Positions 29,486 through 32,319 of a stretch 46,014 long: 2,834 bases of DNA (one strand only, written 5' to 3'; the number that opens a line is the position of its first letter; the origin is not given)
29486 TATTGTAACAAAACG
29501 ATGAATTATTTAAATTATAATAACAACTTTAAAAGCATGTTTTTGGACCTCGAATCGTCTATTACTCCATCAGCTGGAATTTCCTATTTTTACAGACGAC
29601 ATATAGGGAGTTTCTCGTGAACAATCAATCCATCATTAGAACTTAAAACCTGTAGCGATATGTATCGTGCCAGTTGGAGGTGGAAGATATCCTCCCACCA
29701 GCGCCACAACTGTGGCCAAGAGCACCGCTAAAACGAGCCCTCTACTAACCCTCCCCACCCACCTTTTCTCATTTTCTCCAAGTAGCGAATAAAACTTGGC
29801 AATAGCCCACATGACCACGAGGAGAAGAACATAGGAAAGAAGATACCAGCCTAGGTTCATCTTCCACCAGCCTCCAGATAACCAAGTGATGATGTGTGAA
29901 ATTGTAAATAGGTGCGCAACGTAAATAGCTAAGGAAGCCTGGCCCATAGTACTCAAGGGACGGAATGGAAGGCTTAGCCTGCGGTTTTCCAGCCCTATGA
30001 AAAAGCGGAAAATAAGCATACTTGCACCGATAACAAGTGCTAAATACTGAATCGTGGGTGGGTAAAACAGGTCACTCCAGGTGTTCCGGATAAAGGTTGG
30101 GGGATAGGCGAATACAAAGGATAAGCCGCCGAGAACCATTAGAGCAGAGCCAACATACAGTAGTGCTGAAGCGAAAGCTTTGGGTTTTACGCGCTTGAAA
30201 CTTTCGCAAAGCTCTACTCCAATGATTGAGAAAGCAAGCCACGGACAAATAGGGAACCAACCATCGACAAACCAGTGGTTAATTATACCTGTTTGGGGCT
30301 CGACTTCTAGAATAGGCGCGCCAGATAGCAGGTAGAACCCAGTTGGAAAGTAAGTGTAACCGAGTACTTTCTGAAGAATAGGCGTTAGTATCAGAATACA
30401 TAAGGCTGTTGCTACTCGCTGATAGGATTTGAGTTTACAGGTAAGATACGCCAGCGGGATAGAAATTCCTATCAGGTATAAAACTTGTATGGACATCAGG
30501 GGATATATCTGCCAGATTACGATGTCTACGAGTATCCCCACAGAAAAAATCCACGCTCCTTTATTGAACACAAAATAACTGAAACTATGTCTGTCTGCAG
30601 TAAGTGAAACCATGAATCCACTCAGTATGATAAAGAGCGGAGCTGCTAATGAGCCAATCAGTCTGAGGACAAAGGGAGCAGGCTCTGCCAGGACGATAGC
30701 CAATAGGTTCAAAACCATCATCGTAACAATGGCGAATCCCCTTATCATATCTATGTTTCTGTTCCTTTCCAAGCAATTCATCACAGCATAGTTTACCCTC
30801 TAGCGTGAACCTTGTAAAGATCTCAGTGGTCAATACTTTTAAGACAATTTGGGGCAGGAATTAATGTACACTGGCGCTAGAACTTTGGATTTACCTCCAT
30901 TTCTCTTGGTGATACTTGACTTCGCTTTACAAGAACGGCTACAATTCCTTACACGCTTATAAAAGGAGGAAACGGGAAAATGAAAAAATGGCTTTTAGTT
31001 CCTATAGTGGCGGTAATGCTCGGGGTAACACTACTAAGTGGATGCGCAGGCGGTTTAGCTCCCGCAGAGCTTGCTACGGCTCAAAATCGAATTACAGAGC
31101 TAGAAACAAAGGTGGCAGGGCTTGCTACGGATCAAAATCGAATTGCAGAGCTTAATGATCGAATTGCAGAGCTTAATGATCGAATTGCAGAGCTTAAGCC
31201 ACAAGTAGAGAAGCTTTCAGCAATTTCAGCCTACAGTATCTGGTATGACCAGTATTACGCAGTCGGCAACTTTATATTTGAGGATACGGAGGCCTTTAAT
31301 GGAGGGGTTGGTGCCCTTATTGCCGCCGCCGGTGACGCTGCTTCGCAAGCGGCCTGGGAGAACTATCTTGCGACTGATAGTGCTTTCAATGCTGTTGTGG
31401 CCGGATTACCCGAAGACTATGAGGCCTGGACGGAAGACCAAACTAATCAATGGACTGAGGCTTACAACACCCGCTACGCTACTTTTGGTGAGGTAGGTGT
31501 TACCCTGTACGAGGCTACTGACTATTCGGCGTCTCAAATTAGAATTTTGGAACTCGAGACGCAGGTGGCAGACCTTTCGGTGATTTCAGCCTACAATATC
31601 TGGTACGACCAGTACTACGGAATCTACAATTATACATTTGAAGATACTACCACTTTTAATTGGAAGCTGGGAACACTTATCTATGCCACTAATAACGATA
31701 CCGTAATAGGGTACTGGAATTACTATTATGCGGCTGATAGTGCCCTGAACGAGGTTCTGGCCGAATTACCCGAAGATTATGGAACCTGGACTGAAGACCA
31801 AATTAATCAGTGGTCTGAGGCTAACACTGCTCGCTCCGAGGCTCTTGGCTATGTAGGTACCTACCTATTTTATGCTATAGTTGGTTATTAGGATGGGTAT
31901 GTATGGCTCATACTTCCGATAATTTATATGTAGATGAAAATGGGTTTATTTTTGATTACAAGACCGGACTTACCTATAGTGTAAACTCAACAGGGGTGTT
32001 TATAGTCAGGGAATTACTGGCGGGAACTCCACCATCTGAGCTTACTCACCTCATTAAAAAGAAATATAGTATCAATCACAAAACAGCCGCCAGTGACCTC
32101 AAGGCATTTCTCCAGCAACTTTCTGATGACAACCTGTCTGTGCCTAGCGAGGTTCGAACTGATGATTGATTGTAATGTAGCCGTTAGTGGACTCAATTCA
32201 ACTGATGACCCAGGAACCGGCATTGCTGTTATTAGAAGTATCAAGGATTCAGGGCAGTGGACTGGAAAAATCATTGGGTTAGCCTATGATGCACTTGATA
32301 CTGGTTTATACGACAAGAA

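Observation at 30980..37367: Six-gene translationally coupled operon: repeat lipoprotein, PqqD-like RRE, ATP-grasp ligase, PLP decarboxylase, O-methyltransferase, UT-channel/M23-peptidase fusion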

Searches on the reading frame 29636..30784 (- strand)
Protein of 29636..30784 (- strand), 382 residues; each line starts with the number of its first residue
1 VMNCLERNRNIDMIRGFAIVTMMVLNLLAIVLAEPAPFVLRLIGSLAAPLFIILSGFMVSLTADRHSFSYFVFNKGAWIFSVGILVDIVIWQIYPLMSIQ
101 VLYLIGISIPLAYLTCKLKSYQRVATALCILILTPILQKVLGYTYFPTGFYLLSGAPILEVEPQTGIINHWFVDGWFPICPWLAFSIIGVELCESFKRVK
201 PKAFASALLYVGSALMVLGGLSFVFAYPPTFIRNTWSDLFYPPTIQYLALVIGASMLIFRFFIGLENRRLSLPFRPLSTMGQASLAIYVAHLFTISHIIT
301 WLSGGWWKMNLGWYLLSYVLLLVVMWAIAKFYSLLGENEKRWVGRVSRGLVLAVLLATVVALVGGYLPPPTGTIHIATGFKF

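Call 3: search_protein_families(library=pfam, proteins=[window:29636-30784:-], max_evalue=0.01)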
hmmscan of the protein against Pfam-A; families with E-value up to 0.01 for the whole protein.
window:29636-30784:- (382 aa): 2 families
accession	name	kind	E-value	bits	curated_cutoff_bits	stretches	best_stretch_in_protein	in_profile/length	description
PF07786.18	HGSNAT_cat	-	1.5e-15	57.8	22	1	7-219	1-210/222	Heparan-alpha-glucosaminide N-acetyltransferase, catalytic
PF01757.29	Acyl_transf_3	-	5.6e-11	42.5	31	1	9-329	2-325/326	Acyltransferase domain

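Call 4: search_protein_families(library=ncbifam, proteins=[window:29636-30784:-], max_evalue=0.01)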
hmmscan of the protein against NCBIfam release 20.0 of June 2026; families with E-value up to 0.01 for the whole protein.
window:29636-30784:- (382 aa): 0 families

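Call 97: search_protein_families(library=padloc, proteins=[window:29636-30784:-], max_evalue=0.001)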
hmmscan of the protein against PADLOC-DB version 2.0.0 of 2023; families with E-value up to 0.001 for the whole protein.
window:29636-30784:- (382 aa): 0 families

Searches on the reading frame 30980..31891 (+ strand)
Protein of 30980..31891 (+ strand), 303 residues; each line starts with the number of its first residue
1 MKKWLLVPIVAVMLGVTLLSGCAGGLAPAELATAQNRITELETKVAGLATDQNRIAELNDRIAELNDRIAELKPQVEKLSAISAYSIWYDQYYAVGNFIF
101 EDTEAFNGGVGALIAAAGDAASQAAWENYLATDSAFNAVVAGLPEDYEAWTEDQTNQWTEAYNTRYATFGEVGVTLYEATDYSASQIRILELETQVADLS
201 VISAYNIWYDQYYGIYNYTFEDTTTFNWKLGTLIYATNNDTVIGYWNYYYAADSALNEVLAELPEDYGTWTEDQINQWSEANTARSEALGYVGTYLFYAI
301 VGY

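Call 3: search_protein_families(library=pfam, proteins=[window:30980-31891:+], max_evalue=0.01)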
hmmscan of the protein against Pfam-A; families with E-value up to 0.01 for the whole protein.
window:30980-31891:+ (303 aa): 5 families
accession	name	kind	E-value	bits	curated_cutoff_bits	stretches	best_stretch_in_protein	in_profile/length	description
PF04102.17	SlyX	-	0.00027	21.9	30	1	35-80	2-44/67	SlyX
PF10805.13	DUF2730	-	0.0006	20.3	24.9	1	32-83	43-93/102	Protein of unknown function (DUF2730)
PF16326.10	ABC_tran_CTD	-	0.0017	18.9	32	1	28-72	14-60/69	ABC transporter C-terminal domain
PF05531.17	NPV_P10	-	0.0026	18.6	29.8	1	34-82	16-64/75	Nucleopolyhedrovirus P10 protein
PF20537.3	DUF6752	-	0.0054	16.9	27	0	35-65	2-32/55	Domain of unknown function (DUF6752)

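Call 4: search_protein_families(library=ncbifam, proteins=[window:30980-31891:+], max_evalue=0.01)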
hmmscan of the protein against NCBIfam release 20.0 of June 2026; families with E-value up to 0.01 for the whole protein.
window:30980-31891:+ (303 aa): 4 families
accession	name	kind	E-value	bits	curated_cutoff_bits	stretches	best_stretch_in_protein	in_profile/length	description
NF045487.1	ASRP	equivalog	0.00081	18.1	300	1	31-79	333-381/593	archaea-specific SMC-related protein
NF041479.2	spor_membprot_YtrI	equivalog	0.0012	18.8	125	0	127-204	39-115/166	sporulation membrane protein YtrI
NF003034.1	PRK03918.1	equivalog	0.0064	14.5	700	1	30-84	315-369/878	DNA double-strand break repair ATPase Rad50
NF040598.1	Ala_zip_lipo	subfamily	0.0095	16.4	43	1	7-56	3-49/90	Lpp/OprI family alanine-zipper lipoprotein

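Call 71: find_homologous_proteins(query=window:30980-31891:+, max_evalue=0.001)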
Query window:30980-31891:+ (303 aa): 16 proteins with E <= 0.001 among 6845 candidates.
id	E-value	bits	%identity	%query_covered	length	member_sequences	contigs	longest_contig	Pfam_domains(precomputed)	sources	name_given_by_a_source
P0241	3.4e-195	665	100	100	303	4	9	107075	-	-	-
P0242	1.2e-103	365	60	100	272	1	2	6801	-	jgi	-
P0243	3.8e-93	330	55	100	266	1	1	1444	-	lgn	-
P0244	1.1e-89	319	54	100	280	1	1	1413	-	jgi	-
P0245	6.5e-86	307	53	100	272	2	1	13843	-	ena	-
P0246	8.1e-85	303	51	100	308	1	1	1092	-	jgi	jgi:outer membrane murein-binding lipoprotein Lpp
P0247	9.1e-81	290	52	100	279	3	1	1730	PF14584.12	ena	-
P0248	6.4e-80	287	52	100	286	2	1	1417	PF14584.12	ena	-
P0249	8.7e-80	286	53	100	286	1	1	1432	PF03893.23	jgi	-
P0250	3.0e-77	278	49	100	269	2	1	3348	-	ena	-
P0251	1.6e-76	276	50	100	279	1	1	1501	PF14584.12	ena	-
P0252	1.8e-59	220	45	100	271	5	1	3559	-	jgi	jgi:hypothetical protein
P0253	5.0e-40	156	48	59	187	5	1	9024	-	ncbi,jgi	-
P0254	2.5e-36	144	43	59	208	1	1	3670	-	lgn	-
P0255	1.1e-35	142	48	59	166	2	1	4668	-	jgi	-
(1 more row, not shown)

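Call 72: find_encoding_contigs(protein=P0253, flank=6000, max_places=2)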
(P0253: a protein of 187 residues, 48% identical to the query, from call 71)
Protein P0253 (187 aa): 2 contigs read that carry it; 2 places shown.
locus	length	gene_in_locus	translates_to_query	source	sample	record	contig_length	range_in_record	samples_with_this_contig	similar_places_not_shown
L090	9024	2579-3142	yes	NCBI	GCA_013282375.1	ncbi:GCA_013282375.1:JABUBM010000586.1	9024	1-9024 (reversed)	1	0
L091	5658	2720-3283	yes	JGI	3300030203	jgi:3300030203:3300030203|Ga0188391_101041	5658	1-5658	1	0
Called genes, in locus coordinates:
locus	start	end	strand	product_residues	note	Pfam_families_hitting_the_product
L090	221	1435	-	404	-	PF12698:ABC2_membrane_3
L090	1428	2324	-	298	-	PF00005:ABC_tran, PF13304:AAA_21, PF13732:DrrA1-3_C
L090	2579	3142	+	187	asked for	-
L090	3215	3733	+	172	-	-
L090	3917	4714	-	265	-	PF00005:ABC_tran, PF02463:SMC_N (faint), PF13304:AAA_21 (faint)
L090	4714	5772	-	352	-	PF01032:FecCD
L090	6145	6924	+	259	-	PF01975:SurE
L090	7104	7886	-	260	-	PF00106:adh_short, PF08659:KR, PF13561:adh_short_C2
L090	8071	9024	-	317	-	?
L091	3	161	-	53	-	?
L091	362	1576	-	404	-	PF12698:ABC2_membrane_3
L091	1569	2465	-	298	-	PF00005:ABC_tran, PF13304:AAA_21, PF13732:DrrA1-3_C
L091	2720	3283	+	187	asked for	-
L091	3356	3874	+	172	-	-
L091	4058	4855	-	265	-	PF00005:ABC_tran, PF02463:SMC_N (faint), PF13304:AAA_21 (faint)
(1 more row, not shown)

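Call 73: find_encoding_contigs(protein=P0255, flank=5000, max_places=2)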
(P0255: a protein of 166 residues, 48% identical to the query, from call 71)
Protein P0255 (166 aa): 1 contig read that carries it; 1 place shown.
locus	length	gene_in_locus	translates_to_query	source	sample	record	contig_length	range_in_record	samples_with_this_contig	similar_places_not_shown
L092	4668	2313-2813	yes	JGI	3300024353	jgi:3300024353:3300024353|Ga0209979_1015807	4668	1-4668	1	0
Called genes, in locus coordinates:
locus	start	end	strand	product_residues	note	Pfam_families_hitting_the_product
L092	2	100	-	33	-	?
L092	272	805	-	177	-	PF00156:Pribosyltran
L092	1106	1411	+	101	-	PF13451:zf_Tbcl, PF23477:zf_Tbcl_2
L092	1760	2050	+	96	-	PF00076:RRM_1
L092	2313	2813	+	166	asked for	-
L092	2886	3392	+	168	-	-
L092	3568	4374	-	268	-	PF00005:ABC_tran, PF02463:SMC_N (faint), PF13304:AAA_21 (faint)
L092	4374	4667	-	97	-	?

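Call 74: find_encoding_contigs(protein=P0252, flank=5000, max_places=2)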
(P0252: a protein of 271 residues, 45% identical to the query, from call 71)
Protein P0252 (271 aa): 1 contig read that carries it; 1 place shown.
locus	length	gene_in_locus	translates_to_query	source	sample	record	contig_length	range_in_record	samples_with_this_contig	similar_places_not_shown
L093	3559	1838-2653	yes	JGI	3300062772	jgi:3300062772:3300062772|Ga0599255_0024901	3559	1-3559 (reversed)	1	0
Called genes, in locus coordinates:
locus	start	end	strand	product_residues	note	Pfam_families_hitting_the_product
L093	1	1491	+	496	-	PF00041:fn3 (weak), PF13360:PQQ_2 (faint), PF05935:Arylsulfotrans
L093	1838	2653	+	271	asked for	-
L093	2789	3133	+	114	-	PF05402:PqqD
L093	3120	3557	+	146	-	?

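Call 76: search_protein_families(library=pfam, proteins=[L090:3215-3733:+, L090:2579-3142:+, L092:2886-3392:+, L093:1-1491:+], max_evalue=0.0001)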
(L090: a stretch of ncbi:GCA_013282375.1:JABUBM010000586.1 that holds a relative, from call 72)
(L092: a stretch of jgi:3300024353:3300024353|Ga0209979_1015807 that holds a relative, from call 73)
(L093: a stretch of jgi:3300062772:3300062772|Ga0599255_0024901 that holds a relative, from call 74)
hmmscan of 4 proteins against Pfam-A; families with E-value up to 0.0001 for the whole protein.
L090:3215-3733:+ (172 aa): 0 families

L090:2579-3142:+ (187 aa): 0 families

L092:2886-3392:+ (168 aa): 0 families

L093:1-1491:+ (496 aa): 5 families
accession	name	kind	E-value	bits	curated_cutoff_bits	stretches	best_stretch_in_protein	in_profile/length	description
PF05935.17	Arylsulfotrans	-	4.4e-14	52.7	24.2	1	210-366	37-210/374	Arylsulfotransferase (ASST)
PF00041.27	fn3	-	7.2e-07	29.8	25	1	69-152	1-75/84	Fibronectin type III domain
PF13360.13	PQQ_2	-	1.5e-06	28.5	27.6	0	410-474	7-69/233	Outer membrane protein assembly factor BamB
PF22701.2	Mala_s_1-like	-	1.8e-06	28.3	27.5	0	242-389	8-144/195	Mal s 1 allergenic protein-like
PF14269.12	Arylsulfotran_2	-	7e-05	22.8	27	0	297-383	96-207/301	Arylsulfotransferase (ASST)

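Call 97: search_protein_families(library=padloc, proteins=[window:30980-31891:+], max_evalue=0.001)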
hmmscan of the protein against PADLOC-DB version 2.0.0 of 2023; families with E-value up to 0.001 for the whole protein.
window:30980-31891:+ (303 aa): 0 families

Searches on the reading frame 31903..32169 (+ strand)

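Call 3: search_protein_families(library=pfam, proteins=[window:31903-32169:+], max_evalue=0.01)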
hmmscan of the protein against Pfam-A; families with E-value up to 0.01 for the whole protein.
window:31903-32169:+ (88 aa): 1 family
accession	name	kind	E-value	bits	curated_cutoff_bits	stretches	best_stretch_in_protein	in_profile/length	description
PF05402.18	PqqD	-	1.1e-09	39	23.4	1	16-78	4-66/67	Coenzyme PQQ synthesis protein D (PqqD)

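Call 4: search_protein_families(library=ncbifam, proteins=[window:31903-32169:+], max_evalue=0.01)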
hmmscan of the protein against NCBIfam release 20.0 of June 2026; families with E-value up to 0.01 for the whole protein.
window:31903-32169:+ (88 aa): 3 families
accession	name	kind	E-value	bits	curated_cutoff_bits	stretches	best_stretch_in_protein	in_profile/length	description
NF033530.1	lasso_PqqD_Strm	exception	2.3e-10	40.6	70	1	12-77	11-76/78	lasso peptide biosynthesis PqqD family chaperone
TIGR04248.1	SCM_PqqD_rel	equivalog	0.00081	19.6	100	1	11-77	13-79/84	SynChlorMet cassette protein ScmD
NF033536.1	lasso_PqqD_Bac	exception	0.0026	17.9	80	1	16-78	23-85/88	lasso peptide biosynthesis PqqD family chaperone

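Call 97: search_protein_families(library=padloc, proteins=[window:31903-32169:+], max_evalue=0.001)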
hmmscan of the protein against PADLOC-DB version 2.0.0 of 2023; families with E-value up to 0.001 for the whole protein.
window:31903-32169:+ (88 aa): 0 families
